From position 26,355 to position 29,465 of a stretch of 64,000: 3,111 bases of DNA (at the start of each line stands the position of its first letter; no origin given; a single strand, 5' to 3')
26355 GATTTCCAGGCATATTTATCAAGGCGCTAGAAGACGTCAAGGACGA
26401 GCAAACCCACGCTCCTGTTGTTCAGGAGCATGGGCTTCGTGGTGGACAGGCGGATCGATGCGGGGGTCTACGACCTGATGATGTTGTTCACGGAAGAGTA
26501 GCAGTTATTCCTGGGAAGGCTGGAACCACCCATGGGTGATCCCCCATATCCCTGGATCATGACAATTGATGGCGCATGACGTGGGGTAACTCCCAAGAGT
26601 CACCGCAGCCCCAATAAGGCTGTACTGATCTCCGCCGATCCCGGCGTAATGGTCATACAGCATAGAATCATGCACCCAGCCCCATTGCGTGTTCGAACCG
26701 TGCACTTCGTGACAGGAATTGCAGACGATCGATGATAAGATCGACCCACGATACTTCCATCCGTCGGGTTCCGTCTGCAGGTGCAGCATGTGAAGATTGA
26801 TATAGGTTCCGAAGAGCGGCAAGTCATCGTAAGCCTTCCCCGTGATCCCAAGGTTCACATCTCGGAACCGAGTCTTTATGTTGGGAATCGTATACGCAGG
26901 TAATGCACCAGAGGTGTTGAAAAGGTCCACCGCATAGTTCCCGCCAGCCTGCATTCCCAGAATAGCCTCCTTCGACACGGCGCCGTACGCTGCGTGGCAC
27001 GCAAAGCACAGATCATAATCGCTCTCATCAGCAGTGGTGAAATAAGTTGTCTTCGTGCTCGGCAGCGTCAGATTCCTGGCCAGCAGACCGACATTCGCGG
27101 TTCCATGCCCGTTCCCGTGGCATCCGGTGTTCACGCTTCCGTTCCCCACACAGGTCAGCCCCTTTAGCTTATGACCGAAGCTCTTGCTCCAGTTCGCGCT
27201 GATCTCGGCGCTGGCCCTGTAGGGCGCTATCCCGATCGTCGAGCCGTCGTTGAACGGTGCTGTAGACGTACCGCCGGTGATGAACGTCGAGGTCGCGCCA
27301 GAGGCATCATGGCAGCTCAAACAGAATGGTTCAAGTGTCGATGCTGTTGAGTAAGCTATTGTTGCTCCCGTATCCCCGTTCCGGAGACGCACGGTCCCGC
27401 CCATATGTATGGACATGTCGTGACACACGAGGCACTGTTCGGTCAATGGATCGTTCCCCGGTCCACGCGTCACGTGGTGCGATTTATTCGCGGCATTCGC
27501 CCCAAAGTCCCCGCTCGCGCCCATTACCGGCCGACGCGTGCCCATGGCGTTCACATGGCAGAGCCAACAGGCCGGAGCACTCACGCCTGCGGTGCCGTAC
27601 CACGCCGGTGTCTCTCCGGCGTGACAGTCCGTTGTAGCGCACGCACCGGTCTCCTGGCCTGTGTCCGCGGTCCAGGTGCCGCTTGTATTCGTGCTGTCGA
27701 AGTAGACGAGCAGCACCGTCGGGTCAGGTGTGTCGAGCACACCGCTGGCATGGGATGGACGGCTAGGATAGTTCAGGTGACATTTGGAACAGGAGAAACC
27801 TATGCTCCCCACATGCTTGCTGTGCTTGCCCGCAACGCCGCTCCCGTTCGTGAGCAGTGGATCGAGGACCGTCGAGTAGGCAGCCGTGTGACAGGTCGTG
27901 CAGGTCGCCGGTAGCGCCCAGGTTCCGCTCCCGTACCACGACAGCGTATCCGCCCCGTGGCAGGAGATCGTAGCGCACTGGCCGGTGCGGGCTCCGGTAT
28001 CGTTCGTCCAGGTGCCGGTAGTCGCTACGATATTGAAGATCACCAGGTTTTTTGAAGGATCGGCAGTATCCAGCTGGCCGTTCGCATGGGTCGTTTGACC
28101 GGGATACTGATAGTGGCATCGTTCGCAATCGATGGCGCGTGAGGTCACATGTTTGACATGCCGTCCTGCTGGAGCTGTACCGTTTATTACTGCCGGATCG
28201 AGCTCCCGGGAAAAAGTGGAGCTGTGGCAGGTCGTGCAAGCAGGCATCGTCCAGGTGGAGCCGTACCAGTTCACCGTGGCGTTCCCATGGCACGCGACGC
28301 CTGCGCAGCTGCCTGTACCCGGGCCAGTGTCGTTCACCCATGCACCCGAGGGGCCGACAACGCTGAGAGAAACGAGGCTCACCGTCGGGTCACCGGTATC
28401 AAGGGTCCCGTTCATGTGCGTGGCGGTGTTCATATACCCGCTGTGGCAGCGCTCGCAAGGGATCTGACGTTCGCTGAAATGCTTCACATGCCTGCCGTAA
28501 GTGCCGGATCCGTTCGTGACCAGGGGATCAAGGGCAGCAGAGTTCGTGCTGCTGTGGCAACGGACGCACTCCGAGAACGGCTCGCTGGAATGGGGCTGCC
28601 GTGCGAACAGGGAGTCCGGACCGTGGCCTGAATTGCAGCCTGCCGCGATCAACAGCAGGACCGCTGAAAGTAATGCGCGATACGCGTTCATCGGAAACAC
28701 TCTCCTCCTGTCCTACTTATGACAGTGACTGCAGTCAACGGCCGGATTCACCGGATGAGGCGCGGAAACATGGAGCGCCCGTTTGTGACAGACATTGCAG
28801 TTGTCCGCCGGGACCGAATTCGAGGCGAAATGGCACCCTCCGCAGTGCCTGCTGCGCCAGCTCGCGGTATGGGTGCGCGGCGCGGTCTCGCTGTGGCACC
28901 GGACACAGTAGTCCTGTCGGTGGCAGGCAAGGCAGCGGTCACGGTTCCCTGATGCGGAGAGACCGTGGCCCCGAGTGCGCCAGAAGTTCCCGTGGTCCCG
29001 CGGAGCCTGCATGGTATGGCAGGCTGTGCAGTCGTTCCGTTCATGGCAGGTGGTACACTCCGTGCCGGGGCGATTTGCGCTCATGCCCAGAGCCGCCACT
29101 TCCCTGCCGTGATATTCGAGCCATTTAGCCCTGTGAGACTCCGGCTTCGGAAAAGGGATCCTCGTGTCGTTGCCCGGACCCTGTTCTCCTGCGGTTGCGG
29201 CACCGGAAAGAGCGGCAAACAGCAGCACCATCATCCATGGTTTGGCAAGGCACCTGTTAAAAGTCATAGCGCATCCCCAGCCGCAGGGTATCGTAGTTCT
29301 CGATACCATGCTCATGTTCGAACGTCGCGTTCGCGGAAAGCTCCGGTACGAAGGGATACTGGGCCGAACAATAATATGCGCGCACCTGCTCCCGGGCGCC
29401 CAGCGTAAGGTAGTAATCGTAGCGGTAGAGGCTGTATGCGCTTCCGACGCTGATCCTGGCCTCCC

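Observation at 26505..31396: Porin-cytochrome (ombB-omaB-omcB-like) extracellular electron-transfer conduit with an extra divergent heptaheme cytochrome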

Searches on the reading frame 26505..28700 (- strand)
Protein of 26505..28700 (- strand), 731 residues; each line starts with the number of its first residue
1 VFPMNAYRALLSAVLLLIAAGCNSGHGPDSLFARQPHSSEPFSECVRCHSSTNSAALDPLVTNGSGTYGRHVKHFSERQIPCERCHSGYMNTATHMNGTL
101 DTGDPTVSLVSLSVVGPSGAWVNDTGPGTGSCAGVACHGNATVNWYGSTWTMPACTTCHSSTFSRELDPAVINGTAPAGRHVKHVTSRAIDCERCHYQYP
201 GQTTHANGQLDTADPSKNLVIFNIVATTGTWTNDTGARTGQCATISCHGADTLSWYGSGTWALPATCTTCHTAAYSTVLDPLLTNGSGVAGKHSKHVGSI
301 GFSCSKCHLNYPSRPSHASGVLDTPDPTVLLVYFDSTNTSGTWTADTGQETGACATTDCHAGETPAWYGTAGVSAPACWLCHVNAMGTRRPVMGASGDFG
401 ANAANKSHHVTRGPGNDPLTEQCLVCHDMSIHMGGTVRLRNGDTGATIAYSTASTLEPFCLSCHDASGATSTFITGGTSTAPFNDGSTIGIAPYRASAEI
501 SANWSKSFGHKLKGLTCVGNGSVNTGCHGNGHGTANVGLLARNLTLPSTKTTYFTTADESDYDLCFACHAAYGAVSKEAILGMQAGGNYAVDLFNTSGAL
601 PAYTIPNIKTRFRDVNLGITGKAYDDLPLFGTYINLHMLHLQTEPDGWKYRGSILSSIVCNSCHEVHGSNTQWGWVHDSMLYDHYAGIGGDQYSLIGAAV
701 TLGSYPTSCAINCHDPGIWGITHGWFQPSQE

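Call 4: search_protein_families(library=pfam, proteins=[window:26505-28700:-], max_evalue=0.1)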
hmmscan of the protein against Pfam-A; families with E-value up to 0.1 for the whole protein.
window:26505-28700:- (731 aa): 4 families
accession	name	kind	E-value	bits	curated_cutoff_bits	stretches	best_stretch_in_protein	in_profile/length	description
PF14537.11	Cytochrom_c3_2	-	1.2e-14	54.9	25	2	136-199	11-67/79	Cytochrome c3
PF14522.11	Cytochrome_C7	-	2.4e-12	46.9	24.8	3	180-272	4-67/67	Cytochrome c7 and related cytochrome c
PF22113.1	Mtrc-MtrF_II-IV_dom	-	6.5e-11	42.5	30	1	357-474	10-139/176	Outer membrane cytochrome MtrC/MtrF-like, domains II/IV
PF22117.2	Fer4_Nqo3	-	0.082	13.5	27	0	179-197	1-19/67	NADH-quinone oxidoreductase subunit 3, ferredoxin-like domain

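Call 5: search_protein_families(library=ncbifam, proteins=[window:26505-28700:-], max_evalue=0.1)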
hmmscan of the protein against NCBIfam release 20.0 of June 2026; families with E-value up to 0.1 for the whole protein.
window:26505-28700:- (731 aa): 2 families
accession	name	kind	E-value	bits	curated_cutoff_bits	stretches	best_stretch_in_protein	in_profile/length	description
TIGR01904.2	GSu_C4xC__C2xCH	domain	4.9e-07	29.4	27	3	337-392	11-66/73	CxxxxCH/CxxCH domain c-type cytochrome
NF045713.1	CxxCH_16_HmcA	equivalog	0.00051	18.8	400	1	135-277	115-258/541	sulfate respiration complex hexadecaheme cytochrome HmcA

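Call 20: search_solved_structures(query=window:26505-28700:-, max_evalue=1)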
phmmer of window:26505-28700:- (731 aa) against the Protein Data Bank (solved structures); distinct sequences matched with E-value up to 1: 0.

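Call 36: find_homologous_proteins(query=window:26505-28700:-)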
Query window:26505-28700:- (731 aa): 135 proteins with E <= 0.001 among 8000 candidates; the best 120 are listed.
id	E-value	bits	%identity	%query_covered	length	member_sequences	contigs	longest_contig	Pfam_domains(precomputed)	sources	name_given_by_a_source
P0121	0.0e+0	1714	100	100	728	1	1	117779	PF14537.12,PF14522.12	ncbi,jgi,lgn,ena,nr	ncbi:MAG: hypothetical protein OEW15_06370 [Nitrospirota bacterium]|nr:hypothetical protein [Nitrosp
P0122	0.0e+0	1246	72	100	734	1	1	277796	PF14537.12,PF14522.12,PF22113.2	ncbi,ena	-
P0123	0.0e+0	1115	65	99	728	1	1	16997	PF14537.12,PF14522.12,PF22113.2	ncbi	-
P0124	0.0e+0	1096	65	98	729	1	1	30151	PF14537.12,PF14522.12,PF22113.2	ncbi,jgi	jgi:hypothetical protein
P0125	0.0e+0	1082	63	100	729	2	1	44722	PF14537.12,PF14522.12,PF22113.2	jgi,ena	-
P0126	0.0e+0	1027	60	100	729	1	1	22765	PF14537.12,PF14522.12,PF22113.2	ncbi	-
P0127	0.0e+0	1022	59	99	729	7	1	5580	PF14537.12,PF14522.12,PF22113.2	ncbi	-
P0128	3.7e-290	983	58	100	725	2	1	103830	PF14537.12,PF14522.12,PF22113.2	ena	-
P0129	6.4e-290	982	59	100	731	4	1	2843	PF14537.12,PF14522.12,PF22113.2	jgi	jgi:predicted CxxxxCH...CXXCH cytochrome family protein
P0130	1.3e-276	938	63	79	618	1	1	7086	PF14537.12,PF14522.12,PF22113.2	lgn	-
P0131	1.4e-271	921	55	98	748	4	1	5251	PF14537.12,PF14522.12,PF22113.2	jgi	jgi:hypothetical protein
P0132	2.1e-271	921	56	99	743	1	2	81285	PF14537.12,PF14522.12,PF22113.2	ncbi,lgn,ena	-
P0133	1.4e-264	898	55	98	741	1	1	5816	PF14537.12,PF14522.12,PF22113.2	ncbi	-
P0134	3.3e-264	897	55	100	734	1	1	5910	PF14537.12,PF14522.12,PF22113.2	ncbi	-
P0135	6.4e-253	860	55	99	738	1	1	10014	PF09699.16,PF14537.12,PF14522.12,PF22113.2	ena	-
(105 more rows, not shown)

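Call 42: find_encoding_contigs(protein=P0121, flank=10000, max_places=3)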
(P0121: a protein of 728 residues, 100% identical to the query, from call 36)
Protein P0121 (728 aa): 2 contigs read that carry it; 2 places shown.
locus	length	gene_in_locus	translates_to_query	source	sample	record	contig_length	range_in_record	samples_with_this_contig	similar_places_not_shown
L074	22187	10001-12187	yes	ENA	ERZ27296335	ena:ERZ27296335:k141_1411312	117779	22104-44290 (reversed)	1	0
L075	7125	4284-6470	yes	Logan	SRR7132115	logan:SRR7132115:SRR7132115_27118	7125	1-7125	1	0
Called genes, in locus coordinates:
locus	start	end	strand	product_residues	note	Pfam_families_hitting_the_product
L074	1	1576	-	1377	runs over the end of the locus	PF08448:PAS_4, PF08447:PAS_3, PF00989:PAS, PF08448:PAS_4, PF08447:PAS_3, PF08447:PAS_3, PF08448:PAS_4, PF13426:PAS_9, +11 more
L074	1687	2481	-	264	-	PF02567:PhzC-PhzF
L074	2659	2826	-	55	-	-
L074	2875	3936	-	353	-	PF13500:AAA_26, PF07085:DRTGG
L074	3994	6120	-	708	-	PF02629:CoA_binding, PF13380:CoA_binding_2, PF13607:Succ_CoA_lig, PF19045:Ligase_CoA_2, PF13549:ATP-grasp_5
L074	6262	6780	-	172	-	-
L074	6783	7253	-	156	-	PF13664:DUF4149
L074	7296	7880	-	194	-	PF14522:Cytochrome_C7 (faint), PF22113:Mtrc-MtrF_II-IV_dom (faint), PF09699:Paired_CXXCH_1 (weak), PF14537:Cytochrom_c3_2 (weak), PF09699:Paired_CXXCH_1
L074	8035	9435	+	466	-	-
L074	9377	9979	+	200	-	-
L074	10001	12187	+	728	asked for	PF14537:Cytochrom_c3_2 (faint), PF14522:Cytochrome_C7 (faint)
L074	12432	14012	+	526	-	PF01565:FAD_binding_4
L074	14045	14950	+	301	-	-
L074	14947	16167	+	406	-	PF01494:FAD_binding_3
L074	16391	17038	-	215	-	PF13302:Acetyltransf_3, PF13420:Acetyltransf_4 (weak), PF00583:Acetyltransf_1, PF13508:Acetyltransf_7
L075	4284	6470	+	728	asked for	PF14537:Cytochrom_c3_2 (faint), PF14522:Cytochrome_C7 (faint)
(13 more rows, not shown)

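Call 50: predict_structure(alignment_id=A2)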
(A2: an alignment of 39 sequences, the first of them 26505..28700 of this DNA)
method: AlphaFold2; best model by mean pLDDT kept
length: 731 residues; sequences in the alignment: 39
mean_pLDDT: 62.5   pTM: 0.41
mean pLDDT of the five models: 62.5, 62.3, 57.0, 54.3, 45.8
residues with pLDDT >= 90: 5; 70-90: 181; 50-70: 423; < 50: 122
segments of 3 or more residues with pLDDT < 50: 1-3, 21-40, 64-68, 174-179, 286-291, 405-414, 421-474, 529-543
pLDDT, mean of each block of 10 residues (from residue 1): 67 74 41 39 66 68 53 68 71 66 64 64 71 70 65 67 69 53 62 64 59 57 58 64 62 56 62 67 55 59 64 61 54 60 63 61 58 57 60 59 49 50 43 41 41 37 41 55 57 57 62 54 52 39 56 75 67 77 89 76 88 81 80 85 70 71 69 65 86 78 59 71 84 74
secondary structure, 60 per line:
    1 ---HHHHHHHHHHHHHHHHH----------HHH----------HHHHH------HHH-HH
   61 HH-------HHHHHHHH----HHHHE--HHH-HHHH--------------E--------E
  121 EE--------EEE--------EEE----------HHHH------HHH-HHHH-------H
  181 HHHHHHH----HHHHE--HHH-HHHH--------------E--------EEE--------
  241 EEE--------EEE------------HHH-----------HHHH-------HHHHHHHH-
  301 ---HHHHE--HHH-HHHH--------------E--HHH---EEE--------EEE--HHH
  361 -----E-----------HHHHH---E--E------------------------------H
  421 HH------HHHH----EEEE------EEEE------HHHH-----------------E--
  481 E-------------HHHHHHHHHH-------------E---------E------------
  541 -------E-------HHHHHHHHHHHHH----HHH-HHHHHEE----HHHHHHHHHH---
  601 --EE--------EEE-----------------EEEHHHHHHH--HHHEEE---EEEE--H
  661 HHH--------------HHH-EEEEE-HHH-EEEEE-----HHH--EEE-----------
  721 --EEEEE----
elements in order (helices of 4 or more, strands of 3 or more residues): H4-20 H44-48 H59-62 H70-77 H82-85 H93-96 E120-122 E131-133 E142-144 H155-158 H169-172 H180-187 H192-195 H203-206 E230-232 E241-243 E252-254 H281-284 H292-299 H304-307 H315-318 E342-344 E353-355 H378-382 H429-432 E437-440 E447-450 H457-460 H495-504 H556-568 H577-581 H588-597 E613-615 E633-635 H636-642 E648-650 E654-657 H660-663 E682-686 E692-696 E707-709 E723-727

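Call 53: fold_search(model_id=the predicted structure, library=pdb)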
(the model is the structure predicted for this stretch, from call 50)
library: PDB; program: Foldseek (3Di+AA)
matches with E <= 10: 4; with E <= 0.001: 0
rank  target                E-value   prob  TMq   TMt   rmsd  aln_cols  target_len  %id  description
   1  5ou9_A                8.2e+00  0.02  0.04  0.13   5.0        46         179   13  Crystal structure of Glycoprotein VI in complex with collagen-peptide (GPO)3 (released 2018-09-05)
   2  1itk_B                8.2e+00  0.02  0.05  0.05  10.4        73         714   18  Crystal structure of catalase-peroxidase from Haloarcula marismortui (released 2002-08-28)
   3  7zon_B                8.2e+00  0.01  0.06  0.18  12.6       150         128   15  Carbohydrate binding domain CBM92-B from a multi-catalytic glucanase-chitinase from Chitinophaga pinensis DSM 2588 in  (released 2023-05-10)
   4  7zon_A                9.8e+00  0.01  0.06  0.20  12.2       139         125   14  Carbohydrate binding domain CBM92-B from a multi-catalytic glucanase-chitinase from Chitinophaga pinensis DSM 2588 in  (released 2023-05-10)

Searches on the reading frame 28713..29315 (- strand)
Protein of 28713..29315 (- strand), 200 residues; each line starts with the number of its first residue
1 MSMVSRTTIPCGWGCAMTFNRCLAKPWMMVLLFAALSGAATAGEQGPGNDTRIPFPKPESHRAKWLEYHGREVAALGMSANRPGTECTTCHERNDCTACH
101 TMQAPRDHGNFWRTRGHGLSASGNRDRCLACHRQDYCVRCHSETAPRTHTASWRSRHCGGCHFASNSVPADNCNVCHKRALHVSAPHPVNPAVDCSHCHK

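Call 4: search_protein_families(library=pfam, proteins=[window:28713-29315:-], max_evalue=0.1)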
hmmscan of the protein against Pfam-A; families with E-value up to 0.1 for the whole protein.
window:28713-29315:- (200 aa): 3 families
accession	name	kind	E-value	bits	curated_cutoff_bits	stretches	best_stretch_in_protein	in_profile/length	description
PF14522.11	Cytochrome_C7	-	0.0021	18.3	24.8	0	85-133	14-67/67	Cytochrome c7 and related cytochrome c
PF06495.16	Transformer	-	0.01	16.4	26.7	1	104-160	48-104/182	Fruit fly transformer protein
PF02008.25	zf-CXXC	-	0.051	14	26.5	1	84-105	9-30/48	CXXC zinc finger domain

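Call 5: search_protein_families(library=ncbifam, proteins=[window:28713-29315:-], max_evalue=0.1)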
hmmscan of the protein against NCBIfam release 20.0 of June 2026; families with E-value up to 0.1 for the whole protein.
window:28713-29315:- (200 aa): 1 family
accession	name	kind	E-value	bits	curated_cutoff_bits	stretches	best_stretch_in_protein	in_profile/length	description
NF000707.0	PRK00038.1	equivalog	0.0074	16.7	186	1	125-163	79-118/123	ribonuclease P protein component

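Call 21: search_solved_structures(query=window:28713-29315:-, max_evalue=1)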
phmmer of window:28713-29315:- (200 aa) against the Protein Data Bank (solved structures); distinct sequences matched with E-value up to 1: 2.
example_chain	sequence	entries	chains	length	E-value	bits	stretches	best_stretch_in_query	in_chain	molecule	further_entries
5ze8_A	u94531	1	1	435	0.7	12.7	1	51-133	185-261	cytochrome c552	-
1ogy_B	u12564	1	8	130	0.82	12.5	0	118-149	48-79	DIHEME CYTOCHROME C NAPB MOLECULE: NITRATE REDUCTASE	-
